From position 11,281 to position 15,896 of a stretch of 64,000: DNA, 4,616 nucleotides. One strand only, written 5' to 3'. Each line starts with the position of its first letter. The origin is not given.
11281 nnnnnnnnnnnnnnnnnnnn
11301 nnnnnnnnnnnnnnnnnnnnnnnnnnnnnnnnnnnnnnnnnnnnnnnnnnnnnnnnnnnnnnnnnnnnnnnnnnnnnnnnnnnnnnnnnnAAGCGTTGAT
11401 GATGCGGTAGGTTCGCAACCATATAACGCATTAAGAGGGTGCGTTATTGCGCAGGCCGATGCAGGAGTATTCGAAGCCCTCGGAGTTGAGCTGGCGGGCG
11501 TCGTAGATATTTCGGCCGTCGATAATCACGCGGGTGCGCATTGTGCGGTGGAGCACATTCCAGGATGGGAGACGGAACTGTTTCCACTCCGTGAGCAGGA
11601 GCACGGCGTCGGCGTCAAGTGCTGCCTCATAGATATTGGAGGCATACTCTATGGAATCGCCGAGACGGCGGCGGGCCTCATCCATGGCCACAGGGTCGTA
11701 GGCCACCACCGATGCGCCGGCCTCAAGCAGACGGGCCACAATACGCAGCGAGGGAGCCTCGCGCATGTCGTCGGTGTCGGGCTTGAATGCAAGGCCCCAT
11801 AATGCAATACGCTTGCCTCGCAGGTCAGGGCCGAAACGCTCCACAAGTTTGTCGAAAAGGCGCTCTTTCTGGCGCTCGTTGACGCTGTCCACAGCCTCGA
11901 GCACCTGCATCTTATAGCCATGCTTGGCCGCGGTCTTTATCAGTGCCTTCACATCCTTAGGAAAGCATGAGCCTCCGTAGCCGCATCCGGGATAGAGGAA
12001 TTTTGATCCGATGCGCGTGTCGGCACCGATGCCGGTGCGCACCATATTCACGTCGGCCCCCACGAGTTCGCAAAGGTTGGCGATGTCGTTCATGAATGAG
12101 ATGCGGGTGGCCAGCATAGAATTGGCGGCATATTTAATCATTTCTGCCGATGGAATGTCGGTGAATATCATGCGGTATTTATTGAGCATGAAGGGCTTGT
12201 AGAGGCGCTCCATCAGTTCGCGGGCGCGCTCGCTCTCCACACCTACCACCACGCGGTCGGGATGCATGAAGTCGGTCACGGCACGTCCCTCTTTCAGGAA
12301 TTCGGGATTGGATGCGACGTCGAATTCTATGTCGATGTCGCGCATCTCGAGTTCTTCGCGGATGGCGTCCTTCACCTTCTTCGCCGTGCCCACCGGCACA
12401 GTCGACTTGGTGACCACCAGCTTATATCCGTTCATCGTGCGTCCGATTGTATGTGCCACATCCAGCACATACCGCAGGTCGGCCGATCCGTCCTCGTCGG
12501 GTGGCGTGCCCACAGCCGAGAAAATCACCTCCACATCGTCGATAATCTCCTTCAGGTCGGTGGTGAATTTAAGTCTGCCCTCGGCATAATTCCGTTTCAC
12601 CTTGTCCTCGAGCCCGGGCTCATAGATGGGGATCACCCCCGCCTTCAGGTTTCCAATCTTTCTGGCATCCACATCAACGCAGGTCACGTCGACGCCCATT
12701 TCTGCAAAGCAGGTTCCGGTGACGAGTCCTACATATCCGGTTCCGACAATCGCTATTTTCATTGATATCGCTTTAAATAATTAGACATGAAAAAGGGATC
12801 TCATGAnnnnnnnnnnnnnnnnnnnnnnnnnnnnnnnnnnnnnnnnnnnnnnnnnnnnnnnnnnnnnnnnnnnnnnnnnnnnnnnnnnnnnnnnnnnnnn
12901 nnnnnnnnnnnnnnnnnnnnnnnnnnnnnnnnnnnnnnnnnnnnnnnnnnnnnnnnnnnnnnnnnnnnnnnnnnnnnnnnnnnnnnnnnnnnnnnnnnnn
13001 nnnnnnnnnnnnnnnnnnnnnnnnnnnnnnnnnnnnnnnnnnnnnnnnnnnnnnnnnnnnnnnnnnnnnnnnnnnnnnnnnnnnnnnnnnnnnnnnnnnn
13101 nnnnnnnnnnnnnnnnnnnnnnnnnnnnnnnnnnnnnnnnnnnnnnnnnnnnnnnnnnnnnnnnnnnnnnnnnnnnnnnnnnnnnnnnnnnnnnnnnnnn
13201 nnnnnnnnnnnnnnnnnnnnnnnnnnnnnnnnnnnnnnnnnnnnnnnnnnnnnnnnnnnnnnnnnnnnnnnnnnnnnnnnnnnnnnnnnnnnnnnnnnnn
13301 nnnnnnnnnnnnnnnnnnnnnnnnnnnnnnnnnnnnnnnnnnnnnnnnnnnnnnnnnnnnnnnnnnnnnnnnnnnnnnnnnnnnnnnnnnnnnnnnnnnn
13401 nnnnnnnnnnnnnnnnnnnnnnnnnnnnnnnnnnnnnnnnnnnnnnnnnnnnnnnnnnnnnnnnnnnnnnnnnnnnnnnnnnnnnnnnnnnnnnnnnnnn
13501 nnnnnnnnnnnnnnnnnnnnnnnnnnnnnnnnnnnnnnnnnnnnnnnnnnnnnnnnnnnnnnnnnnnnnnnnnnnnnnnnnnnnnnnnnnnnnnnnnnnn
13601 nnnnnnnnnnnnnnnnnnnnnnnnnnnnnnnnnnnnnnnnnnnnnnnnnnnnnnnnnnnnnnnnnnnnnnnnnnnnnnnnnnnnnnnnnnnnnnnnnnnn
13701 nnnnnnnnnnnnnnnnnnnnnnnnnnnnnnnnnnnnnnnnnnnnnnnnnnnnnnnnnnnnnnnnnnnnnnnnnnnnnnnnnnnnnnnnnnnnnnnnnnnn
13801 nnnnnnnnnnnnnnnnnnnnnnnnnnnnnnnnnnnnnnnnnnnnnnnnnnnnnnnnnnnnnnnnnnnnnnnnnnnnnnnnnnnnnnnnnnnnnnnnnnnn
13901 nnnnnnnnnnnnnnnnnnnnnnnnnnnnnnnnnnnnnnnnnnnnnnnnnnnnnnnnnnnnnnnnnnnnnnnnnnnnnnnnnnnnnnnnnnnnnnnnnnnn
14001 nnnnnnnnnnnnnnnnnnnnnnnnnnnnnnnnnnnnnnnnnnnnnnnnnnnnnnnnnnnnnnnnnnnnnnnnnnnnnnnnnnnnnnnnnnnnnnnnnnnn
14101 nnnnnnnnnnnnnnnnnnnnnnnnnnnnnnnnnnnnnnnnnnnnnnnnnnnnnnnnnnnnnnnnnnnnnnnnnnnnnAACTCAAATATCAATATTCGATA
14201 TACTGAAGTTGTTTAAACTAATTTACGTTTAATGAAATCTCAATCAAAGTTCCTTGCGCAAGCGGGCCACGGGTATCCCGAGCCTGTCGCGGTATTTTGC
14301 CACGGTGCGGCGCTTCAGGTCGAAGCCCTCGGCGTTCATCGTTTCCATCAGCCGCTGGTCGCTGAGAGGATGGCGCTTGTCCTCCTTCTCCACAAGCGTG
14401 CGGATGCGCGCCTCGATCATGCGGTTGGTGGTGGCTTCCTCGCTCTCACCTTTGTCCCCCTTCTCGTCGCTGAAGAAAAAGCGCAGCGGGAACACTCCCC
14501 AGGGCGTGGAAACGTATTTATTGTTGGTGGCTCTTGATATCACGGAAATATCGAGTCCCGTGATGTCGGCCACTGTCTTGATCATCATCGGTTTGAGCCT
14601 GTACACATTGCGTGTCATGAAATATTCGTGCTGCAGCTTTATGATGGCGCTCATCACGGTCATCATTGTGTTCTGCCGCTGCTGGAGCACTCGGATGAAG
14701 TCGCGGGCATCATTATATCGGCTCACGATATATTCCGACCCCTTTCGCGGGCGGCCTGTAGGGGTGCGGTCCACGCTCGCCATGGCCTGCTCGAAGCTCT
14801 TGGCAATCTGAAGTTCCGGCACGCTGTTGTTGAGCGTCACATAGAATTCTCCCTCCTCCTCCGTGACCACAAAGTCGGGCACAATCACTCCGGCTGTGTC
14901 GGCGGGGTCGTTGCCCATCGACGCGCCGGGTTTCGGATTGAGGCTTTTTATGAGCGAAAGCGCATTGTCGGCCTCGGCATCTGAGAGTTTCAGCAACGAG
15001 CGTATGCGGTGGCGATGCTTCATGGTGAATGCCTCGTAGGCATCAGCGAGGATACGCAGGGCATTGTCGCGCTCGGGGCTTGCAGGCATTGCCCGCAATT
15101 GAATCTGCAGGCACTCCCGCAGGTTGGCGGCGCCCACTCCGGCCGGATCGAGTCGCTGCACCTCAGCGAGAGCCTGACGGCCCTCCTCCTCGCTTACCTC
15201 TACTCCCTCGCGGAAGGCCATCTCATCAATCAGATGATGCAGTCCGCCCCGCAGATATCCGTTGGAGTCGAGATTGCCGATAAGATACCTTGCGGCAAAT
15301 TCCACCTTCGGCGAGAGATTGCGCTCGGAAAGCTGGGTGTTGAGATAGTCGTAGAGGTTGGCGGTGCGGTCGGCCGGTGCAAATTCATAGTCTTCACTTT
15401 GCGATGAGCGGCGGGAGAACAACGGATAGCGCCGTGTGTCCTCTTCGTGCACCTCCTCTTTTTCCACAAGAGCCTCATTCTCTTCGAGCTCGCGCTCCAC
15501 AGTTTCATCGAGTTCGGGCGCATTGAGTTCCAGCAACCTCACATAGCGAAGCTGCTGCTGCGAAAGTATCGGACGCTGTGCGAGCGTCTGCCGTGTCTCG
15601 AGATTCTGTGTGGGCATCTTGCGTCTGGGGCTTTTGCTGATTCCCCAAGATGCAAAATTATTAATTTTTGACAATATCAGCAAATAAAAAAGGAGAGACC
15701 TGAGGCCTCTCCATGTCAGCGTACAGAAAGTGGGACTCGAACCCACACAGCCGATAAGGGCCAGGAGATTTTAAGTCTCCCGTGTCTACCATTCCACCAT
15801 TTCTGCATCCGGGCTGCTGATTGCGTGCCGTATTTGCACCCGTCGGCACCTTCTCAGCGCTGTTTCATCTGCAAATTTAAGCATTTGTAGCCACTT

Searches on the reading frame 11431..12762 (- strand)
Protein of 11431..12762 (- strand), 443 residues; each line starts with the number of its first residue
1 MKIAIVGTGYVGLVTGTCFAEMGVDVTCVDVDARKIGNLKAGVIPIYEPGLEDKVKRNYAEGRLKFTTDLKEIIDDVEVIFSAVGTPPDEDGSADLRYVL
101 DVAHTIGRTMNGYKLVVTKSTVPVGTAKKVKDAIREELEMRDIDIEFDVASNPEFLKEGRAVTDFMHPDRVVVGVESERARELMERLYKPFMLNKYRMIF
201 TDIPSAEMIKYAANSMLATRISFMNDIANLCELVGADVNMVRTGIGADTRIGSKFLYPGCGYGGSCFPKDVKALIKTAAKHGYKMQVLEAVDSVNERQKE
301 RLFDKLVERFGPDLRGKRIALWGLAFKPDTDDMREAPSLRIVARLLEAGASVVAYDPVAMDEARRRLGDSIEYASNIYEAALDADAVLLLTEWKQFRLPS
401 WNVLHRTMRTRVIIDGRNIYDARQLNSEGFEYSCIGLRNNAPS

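Call 50: search_protein_families(library=pfam, proteins=[window:11431-12762:-], max_evalue=0.001)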
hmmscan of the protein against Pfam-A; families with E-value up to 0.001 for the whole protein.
window:11431-12762:- (443 aa): 7 families
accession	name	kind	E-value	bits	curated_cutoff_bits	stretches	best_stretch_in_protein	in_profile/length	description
PF03721.20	UDPG_MGDP_dh_N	-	1.8e-67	227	27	1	1-187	1-187/187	UDP-glucose/GDP-mannose dehydrogenase family, NAD binding domain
PF00984.24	UDPG_MGDP_dh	-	2.4e-39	133.8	25.4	1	205-296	2-93/94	UDP-glucose/GDP-mannose dehydrogenase family, central domain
PF03720.21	UDPG_MGDP_dh_C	-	2e-36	124.9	30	1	320-421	1-102/103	UDP-glucose/GDP-mannose dehydrogenase family, UDP binding domain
PF02737.24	3HCDH_N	-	7.2e-06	26.5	22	1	2-84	1-86/180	3-hydroxyacyl-CoA dehydrogenase, NAD binding domain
PF03446.21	NAD_binding_2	-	5.5e-05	23.7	21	0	2-136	1-109/161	NAD binding domain of 6-phosphogluconate dehydrogenase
PF02558.23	ApbA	-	0.0002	21.5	22.2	1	3-114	1-104/150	Ketopantoate reductase PanE/ApbA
PF01494.25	FAD_binding_3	-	0.00027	20.7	22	1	2-44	3-45/349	FAD binding domain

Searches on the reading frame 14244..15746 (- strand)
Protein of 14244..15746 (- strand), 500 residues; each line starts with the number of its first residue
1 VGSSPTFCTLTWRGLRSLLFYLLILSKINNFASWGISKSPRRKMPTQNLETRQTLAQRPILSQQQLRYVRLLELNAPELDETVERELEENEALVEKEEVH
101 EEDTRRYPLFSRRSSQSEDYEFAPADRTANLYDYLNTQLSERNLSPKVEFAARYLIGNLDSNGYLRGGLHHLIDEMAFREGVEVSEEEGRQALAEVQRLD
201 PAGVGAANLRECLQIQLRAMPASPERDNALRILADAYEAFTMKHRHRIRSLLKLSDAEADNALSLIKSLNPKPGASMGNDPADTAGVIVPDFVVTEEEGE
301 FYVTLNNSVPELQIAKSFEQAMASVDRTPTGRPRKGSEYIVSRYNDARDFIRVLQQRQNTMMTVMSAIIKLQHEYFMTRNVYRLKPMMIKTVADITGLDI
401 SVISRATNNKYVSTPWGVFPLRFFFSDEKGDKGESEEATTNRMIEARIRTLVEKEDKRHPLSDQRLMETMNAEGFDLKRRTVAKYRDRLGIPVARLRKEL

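Call 50: search_protein_families(library=pfam, proteins=[window:14244-15746:-], max_evalue=0.001)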
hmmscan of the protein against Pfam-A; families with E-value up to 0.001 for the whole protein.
window:14244-15746:- (500 aa): 3 families
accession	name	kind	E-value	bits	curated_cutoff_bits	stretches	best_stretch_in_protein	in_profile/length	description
PF04552.19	Sigma54_DBD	-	5e-46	156.8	22.8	1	338-498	2-159/160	Sigma-54, DNA binding domain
PF04963.19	Sigma54_CBD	-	9e-46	156.4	22.9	1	126-317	7-184/185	Sigma-54 factor, core binding domain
PF00309.25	Sigma54_AID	-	5.2e-07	29.8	23.8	1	52-93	3-44/46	Sigma-54 factor, Activator interacting domain (AID)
